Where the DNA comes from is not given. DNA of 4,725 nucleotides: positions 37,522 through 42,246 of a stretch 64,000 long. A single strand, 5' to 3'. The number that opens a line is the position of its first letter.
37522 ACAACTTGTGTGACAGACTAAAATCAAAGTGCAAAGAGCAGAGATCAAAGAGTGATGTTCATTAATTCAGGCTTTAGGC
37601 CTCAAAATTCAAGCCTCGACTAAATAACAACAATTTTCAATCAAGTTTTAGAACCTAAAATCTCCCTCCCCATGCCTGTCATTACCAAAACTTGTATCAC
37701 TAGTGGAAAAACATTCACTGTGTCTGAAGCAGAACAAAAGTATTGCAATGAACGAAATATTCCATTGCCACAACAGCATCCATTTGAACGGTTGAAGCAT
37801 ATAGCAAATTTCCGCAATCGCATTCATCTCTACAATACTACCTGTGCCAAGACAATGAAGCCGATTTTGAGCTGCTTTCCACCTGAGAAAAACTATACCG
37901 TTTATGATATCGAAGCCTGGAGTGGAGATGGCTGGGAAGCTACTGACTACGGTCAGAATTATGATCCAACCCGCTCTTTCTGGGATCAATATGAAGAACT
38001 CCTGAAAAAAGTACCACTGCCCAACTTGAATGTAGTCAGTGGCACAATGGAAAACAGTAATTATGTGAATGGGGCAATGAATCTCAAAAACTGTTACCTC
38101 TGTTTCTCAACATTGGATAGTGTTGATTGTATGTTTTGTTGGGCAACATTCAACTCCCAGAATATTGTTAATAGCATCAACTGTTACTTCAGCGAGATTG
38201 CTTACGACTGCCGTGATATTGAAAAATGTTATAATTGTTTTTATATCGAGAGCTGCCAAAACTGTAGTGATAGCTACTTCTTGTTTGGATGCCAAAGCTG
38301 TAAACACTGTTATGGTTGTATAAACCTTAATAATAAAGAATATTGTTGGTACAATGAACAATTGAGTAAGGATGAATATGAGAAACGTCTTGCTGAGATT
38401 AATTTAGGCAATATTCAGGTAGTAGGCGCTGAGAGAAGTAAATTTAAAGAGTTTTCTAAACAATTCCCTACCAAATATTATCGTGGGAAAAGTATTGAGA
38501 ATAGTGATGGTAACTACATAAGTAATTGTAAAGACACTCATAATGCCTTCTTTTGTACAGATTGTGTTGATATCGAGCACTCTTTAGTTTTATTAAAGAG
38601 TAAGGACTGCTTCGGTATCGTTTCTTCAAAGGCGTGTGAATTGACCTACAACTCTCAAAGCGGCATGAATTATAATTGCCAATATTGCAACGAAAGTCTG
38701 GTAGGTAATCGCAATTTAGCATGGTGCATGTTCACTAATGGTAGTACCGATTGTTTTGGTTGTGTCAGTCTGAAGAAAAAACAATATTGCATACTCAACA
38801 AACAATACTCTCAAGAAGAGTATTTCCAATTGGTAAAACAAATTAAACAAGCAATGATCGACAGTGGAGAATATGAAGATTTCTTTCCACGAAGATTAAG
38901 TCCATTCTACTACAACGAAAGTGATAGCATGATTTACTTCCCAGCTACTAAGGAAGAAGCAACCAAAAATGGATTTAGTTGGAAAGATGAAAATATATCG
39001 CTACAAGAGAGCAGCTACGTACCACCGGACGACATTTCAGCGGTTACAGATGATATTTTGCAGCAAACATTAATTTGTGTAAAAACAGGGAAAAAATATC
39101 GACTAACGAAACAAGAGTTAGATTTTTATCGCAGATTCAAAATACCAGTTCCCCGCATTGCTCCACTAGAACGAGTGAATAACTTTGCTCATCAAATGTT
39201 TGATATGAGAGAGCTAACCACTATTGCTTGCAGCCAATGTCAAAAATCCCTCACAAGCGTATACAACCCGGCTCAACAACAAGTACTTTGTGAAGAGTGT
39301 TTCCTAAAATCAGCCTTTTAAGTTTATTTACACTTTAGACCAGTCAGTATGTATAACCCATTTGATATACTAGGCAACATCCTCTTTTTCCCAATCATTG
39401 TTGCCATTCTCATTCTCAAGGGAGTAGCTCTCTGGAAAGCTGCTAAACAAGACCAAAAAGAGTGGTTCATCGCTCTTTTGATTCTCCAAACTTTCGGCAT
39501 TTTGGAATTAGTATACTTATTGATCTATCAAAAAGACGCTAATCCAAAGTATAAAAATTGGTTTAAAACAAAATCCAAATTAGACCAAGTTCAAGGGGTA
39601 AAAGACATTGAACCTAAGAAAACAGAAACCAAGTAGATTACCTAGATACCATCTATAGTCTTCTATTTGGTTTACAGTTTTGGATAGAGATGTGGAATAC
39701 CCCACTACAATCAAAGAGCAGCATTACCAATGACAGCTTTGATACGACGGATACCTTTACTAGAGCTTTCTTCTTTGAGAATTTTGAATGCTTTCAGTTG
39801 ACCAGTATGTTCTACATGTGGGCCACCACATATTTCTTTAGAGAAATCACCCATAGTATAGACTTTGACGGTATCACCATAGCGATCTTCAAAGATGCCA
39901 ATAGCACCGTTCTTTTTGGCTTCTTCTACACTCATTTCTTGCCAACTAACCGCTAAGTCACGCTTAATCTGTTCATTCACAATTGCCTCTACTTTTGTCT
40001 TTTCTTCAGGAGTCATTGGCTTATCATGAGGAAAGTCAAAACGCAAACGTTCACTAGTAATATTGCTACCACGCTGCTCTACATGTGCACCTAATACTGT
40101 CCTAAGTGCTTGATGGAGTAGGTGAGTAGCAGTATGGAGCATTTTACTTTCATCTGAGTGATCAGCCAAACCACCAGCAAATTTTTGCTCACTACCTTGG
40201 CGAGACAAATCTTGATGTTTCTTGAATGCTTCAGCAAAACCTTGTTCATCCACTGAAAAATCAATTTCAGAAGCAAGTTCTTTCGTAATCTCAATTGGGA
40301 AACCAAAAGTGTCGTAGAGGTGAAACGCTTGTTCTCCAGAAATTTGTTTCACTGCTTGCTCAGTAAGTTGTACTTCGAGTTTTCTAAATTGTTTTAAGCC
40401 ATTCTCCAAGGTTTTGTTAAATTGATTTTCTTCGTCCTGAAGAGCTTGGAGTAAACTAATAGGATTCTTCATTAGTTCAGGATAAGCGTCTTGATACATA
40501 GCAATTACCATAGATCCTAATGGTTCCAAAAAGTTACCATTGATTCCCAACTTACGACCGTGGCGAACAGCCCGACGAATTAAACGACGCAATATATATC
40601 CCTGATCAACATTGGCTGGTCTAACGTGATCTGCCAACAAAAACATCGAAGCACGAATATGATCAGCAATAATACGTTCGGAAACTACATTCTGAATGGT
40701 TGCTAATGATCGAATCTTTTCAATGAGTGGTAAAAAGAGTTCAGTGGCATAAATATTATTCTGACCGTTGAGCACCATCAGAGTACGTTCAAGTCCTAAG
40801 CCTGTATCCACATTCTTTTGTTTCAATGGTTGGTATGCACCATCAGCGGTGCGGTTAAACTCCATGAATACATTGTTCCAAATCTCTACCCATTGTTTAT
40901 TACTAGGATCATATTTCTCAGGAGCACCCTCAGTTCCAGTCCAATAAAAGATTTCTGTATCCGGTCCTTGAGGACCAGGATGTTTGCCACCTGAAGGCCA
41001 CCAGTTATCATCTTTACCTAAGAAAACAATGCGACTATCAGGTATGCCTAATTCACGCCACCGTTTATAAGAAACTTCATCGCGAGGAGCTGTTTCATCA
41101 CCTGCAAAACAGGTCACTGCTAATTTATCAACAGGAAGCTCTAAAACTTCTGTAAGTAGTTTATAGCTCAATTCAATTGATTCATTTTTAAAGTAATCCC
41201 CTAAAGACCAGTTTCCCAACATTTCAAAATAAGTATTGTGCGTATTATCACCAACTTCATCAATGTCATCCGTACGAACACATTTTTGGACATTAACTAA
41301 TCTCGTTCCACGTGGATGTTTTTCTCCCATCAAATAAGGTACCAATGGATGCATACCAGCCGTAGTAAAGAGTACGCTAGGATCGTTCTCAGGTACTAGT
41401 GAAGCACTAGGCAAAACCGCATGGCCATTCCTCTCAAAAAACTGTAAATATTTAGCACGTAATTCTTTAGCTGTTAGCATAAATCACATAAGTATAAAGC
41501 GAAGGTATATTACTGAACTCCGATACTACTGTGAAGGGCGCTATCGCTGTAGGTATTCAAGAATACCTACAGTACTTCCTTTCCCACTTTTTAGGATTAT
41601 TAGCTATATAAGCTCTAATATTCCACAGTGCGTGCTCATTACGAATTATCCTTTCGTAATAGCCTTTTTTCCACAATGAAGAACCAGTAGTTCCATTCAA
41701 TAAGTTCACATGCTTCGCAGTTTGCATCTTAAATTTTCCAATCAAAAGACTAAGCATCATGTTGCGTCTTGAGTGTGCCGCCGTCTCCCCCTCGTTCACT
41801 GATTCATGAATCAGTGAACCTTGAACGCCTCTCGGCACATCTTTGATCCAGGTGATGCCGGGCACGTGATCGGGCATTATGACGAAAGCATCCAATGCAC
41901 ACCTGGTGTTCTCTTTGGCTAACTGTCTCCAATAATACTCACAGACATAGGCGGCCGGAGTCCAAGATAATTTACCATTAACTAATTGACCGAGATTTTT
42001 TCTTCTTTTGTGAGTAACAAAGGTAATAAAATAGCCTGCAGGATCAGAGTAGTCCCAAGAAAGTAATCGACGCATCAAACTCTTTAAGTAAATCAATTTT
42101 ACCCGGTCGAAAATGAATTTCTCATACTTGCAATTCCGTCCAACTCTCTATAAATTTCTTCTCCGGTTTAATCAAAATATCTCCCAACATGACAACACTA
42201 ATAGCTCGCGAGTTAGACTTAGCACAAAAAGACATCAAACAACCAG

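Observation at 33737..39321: Family of three large cytoplasmic cysteine-rich paralogues; two flank tRNA-Gln and an SLH/beta-helix gene divergently, one abuts recO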

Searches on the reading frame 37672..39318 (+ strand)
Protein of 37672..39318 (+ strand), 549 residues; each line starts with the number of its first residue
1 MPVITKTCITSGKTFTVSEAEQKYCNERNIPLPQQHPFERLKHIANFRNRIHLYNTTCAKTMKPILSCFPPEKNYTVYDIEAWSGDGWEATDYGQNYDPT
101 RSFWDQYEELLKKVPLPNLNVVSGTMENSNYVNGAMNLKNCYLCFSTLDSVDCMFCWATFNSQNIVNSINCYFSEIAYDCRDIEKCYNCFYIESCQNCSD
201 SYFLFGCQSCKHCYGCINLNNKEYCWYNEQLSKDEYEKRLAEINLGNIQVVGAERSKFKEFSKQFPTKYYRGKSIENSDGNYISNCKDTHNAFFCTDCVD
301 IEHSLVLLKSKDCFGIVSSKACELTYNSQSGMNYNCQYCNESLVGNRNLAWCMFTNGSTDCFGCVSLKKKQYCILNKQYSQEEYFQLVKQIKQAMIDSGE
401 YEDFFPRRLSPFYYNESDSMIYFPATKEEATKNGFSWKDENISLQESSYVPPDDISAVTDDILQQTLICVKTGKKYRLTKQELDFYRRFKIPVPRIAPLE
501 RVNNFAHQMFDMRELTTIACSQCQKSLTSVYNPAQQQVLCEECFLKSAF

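Call 4: search_protein_families(library=pfam, proteins=[window:37672-39318:+], max_evalue=1)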
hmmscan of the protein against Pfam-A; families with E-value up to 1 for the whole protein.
window:37672-39318:+ (549 aa): 0 families

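Call 5: search_protein_families(library=ncbifam, proteins=[window:37672-39318:+], max_evalue=1)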
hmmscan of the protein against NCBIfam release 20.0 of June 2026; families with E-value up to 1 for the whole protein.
window:37672-39318:+ (549 aa): 1 family
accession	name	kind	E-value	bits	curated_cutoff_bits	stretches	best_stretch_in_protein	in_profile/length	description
NF041531.1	HrpV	equivalog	0.74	9.8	150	0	208-242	71-105/118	HrpV family type III secretion system protein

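Call 9: search_protein_families(library=phrogs, proteins=[window:37672-39318:+], max_evalue=1)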
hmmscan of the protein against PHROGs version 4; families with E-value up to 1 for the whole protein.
window:37672-39318:+ (549 aa): 2 families
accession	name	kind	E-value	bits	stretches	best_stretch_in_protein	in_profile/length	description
phrog_15341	-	unknown function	3.4e-06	27.7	2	138-226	45-140/276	-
phrog_11725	-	unknown function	0.57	11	0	221-241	31-51/62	-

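Call 39: search_dna_similar(query=window:37672-39318:+, collection=phages, mode=protein, max_evalue=0.001, max_rows=20)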
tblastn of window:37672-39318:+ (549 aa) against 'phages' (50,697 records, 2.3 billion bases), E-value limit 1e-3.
Records with a match: 1; places in all: 1; records where one place covers at least 80% of the query: 0.
Best place of each record, by identity: <60% 1.
By first word of the organism name: Campylobacter 1.
By host as written in the record: Campylobacter coli 99-2 1.
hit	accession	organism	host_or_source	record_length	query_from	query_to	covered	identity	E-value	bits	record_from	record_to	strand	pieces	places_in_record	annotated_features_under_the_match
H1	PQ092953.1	Campylobacter phage CC_R7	Campylobacter coli 99-2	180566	98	226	23%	28.4%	7e-4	49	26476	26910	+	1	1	hypothetical protein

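Call 58: search_protein_families(library=padloc, proteins=[window:37672-39318:+], max_evalue=0.01)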
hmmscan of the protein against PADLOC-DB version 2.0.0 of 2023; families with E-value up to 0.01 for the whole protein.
window:37672-39318:+ (549 aa): 0 families

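Call 64: get_annotated_region(hit=H1, flank=4000)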
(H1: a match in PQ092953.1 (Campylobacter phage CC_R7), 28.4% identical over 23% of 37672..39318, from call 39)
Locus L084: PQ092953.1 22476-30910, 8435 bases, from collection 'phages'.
description: Campylobacter phage CC_R7, complete genome.
organism: Campylobacter phage CC_R7 (NCBI taxid 3384961)
taxonomy: Viruses; Duplodnaviria; Heunggongvirae; Uroviricota; Caudoviricetes
host: Campylobacter coli 99-2; source: -; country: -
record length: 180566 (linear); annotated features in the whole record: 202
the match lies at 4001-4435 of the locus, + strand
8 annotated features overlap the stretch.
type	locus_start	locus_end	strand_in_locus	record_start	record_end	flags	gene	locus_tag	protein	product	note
CDS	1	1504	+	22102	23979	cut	-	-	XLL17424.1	glycoside hydrolase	-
CDS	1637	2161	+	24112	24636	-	-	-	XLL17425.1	recombination endonuclease VII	-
CDS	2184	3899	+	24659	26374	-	-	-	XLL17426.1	portal protein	-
CDS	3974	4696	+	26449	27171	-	-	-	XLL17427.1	hypothetical protein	-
CDS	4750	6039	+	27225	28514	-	-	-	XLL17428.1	DNA ligase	-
CDS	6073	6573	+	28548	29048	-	-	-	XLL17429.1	hypothetical protein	-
CDS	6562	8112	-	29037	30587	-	-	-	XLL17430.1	tail sheath protein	-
CDS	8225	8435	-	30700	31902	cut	-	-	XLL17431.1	hypothetical protein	-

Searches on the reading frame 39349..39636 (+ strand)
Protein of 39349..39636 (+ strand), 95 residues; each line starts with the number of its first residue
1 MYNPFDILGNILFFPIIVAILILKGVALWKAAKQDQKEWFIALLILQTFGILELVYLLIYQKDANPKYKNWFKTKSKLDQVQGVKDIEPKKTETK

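Call 17: search_protein_families(library=pfam, proteins=[window:39349-39636:+], max_evalue=0.001)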
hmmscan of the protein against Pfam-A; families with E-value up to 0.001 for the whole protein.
window:39349-39636:+ (95 aa): 1 family
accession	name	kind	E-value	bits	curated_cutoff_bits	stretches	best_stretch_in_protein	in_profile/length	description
PF18893.5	DUF5652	-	1.4e-18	66.7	23.4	1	11-64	14-67/71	Family of unknown function (DUF5652)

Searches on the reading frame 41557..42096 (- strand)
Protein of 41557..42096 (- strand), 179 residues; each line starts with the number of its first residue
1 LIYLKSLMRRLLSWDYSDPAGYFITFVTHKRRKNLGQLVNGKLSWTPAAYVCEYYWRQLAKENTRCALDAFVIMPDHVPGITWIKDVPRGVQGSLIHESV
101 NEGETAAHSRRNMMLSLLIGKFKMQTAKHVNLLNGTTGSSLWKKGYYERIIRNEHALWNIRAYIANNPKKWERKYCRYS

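Call 54: search_protein_families(library=pfam, proteins=[window:41557-42096:-], max_evalue=0.0001)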
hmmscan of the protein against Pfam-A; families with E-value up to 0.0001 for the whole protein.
window:41557-42096:- (179 aa): 1 family
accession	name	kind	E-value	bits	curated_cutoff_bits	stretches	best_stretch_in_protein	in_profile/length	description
PF01797.21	Y1_Tnp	-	9.4e-05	23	23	0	110-167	60-121/121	Transposase IS200 like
